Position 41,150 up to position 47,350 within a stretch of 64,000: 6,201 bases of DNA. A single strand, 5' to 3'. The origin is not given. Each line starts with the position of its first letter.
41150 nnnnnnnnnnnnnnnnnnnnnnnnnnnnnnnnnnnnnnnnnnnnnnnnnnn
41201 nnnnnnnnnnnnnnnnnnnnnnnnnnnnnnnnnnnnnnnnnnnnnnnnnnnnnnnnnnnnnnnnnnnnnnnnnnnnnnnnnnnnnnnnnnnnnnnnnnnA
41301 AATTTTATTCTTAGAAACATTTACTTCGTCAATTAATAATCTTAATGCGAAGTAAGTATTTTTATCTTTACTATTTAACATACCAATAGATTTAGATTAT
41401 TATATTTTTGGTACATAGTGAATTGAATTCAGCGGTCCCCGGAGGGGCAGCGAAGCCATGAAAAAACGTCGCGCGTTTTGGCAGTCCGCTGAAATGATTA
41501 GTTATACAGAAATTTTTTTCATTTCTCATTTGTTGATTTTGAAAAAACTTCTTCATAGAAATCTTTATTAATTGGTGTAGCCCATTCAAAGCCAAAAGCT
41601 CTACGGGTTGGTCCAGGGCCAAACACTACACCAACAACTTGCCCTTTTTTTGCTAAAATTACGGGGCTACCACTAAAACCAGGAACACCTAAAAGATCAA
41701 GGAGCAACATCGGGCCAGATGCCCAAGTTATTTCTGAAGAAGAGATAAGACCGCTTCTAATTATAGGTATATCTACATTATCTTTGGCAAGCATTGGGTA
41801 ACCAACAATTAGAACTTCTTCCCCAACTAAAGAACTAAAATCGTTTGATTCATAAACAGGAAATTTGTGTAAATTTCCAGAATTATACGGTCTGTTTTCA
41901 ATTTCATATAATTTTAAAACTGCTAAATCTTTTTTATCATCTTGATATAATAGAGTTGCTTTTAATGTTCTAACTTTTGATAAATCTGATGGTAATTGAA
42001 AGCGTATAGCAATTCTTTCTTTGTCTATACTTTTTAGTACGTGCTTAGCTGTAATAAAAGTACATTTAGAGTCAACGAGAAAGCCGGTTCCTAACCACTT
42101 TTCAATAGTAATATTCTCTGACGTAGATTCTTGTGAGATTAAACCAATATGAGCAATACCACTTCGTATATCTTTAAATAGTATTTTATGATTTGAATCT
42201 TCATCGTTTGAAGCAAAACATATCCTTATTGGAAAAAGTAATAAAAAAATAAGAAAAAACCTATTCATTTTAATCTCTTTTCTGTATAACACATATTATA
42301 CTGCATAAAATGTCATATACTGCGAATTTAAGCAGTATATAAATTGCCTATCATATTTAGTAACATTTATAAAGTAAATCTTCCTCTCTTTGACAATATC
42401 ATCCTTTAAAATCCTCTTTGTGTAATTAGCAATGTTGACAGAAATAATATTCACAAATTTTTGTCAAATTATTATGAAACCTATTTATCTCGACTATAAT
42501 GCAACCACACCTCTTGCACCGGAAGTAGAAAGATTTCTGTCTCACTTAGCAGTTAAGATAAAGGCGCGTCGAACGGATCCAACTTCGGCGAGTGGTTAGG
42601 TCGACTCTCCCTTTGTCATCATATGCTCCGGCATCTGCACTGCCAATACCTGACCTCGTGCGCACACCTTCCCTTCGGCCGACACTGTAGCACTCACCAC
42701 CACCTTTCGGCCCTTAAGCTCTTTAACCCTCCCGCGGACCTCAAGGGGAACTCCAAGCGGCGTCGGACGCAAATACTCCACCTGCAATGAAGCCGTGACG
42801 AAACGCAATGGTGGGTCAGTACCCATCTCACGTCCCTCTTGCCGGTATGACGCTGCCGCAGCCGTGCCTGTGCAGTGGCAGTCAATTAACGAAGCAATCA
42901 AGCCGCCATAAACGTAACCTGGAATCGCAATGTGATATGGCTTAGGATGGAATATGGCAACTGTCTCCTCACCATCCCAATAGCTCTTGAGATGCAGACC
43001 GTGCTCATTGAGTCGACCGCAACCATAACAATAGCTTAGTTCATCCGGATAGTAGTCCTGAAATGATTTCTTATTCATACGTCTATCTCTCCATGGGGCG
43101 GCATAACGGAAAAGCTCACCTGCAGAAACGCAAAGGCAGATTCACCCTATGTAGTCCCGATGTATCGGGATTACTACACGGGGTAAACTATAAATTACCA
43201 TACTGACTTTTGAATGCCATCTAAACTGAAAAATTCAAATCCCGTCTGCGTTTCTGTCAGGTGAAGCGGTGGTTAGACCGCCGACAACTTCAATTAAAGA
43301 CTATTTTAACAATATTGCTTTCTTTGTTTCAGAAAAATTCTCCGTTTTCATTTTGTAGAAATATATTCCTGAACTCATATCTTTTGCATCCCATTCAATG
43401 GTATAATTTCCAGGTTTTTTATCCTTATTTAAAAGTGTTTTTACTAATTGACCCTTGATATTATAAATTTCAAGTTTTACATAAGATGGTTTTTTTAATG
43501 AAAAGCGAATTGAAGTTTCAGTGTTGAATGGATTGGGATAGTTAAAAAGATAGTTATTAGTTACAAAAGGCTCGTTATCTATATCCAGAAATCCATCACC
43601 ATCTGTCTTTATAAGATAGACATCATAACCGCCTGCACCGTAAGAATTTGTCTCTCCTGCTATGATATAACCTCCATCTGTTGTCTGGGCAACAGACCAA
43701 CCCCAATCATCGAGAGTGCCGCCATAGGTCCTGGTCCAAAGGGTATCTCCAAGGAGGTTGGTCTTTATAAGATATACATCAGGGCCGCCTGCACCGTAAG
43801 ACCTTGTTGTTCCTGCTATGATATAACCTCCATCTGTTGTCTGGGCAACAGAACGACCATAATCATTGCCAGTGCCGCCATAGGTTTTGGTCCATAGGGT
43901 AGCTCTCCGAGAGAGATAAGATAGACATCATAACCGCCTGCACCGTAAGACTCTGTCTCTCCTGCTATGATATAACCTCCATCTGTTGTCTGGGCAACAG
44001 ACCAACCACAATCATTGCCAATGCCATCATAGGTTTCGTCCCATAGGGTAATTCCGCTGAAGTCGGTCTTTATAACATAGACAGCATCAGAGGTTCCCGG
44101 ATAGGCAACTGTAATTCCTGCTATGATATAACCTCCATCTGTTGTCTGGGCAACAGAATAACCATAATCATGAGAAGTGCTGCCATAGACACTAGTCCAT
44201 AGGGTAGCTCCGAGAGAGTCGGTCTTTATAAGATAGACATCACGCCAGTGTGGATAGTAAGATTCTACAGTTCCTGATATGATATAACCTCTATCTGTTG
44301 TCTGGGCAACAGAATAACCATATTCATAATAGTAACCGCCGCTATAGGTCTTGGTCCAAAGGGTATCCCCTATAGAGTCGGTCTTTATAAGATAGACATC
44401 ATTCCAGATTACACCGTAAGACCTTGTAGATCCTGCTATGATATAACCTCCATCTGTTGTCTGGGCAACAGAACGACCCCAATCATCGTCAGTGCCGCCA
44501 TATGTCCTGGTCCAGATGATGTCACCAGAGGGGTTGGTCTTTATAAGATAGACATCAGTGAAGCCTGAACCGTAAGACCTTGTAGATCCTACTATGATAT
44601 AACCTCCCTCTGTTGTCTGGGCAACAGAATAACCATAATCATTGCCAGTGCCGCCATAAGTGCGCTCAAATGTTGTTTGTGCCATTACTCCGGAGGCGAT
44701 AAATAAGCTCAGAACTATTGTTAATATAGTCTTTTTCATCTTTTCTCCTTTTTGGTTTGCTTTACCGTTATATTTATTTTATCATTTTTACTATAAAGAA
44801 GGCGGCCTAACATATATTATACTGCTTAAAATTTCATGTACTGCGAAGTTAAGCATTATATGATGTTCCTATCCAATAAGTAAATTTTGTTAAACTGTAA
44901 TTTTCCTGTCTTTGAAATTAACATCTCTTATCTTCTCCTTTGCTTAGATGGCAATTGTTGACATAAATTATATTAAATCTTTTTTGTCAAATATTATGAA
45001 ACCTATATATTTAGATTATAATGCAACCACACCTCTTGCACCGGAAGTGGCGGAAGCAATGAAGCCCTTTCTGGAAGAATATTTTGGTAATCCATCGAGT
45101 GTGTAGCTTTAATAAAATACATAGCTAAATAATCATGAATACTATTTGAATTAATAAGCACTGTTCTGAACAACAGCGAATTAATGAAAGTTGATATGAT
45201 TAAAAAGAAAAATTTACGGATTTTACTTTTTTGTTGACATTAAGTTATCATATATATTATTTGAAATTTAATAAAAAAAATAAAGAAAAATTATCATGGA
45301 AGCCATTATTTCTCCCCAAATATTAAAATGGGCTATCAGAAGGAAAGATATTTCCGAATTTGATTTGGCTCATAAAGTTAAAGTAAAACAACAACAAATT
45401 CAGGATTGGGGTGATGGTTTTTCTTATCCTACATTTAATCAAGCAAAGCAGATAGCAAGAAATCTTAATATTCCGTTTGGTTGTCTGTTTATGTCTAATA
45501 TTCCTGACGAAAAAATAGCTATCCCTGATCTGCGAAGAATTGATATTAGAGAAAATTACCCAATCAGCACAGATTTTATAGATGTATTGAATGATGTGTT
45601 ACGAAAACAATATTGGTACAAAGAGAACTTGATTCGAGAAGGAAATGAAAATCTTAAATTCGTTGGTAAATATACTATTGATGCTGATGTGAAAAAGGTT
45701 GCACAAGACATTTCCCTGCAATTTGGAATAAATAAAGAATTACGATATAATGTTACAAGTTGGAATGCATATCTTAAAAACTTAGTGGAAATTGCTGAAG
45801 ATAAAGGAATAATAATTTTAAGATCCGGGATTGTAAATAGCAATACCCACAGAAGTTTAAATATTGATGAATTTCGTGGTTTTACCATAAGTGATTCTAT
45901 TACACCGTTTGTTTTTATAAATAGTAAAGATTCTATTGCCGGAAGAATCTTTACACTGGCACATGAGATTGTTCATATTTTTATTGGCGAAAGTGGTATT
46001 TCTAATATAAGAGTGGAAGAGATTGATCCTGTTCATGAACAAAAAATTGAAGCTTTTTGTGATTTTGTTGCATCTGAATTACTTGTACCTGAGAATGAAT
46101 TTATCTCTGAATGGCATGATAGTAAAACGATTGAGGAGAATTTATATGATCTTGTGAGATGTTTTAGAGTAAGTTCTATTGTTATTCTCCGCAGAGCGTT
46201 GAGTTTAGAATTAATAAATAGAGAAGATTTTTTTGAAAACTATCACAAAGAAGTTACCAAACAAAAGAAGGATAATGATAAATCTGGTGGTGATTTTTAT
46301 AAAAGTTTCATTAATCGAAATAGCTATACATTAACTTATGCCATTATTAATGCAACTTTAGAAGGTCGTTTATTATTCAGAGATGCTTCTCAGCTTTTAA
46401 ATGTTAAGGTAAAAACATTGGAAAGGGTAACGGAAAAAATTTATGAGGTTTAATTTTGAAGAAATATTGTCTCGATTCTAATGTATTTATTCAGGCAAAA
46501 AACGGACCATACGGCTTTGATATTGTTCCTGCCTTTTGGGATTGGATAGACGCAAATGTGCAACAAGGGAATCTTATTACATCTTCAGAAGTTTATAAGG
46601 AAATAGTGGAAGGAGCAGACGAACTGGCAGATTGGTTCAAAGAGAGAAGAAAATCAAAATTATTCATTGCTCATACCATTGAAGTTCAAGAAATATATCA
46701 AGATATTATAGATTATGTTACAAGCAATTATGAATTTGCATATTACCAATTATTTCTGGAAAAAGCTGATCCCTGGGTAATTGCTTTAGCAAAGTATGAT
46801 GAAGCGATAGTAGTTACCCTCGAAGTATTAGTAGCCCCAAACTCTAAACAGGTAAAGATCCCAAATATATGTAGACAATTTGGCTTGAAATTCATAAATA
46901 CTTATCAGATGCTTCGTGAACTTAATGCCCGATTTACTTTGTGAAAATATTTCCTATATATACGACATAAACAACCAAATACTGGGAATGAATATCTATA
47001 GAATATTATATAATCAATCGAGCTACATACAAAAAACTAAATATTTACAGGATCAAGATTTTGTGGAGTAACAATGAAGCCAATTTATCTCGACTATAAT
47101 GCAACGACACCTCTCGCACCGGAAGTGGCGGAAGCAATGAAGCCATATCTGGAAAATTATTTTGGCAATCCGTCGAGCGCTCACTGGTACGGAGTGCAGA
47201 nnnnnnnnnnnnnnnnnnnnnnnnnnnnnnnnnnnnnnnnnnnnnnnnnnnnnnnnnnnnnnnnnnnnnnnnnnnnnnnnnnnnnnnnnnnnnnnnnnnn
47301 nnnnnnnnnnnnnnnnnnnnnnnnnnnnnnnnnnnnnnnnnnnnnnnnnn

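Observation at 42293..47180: Two extra copies of the promoter plus first 18-36 codons of nifS-selD, each bounding a different inserted block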

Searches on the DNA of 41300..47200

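Call 57: search_rna_families(source=window, start=41300, end=47200, threshold=evalue, max_evalue=1)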
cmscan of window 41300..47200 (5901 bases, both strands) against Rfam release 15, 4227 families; matches with E-value up to 1: 0.
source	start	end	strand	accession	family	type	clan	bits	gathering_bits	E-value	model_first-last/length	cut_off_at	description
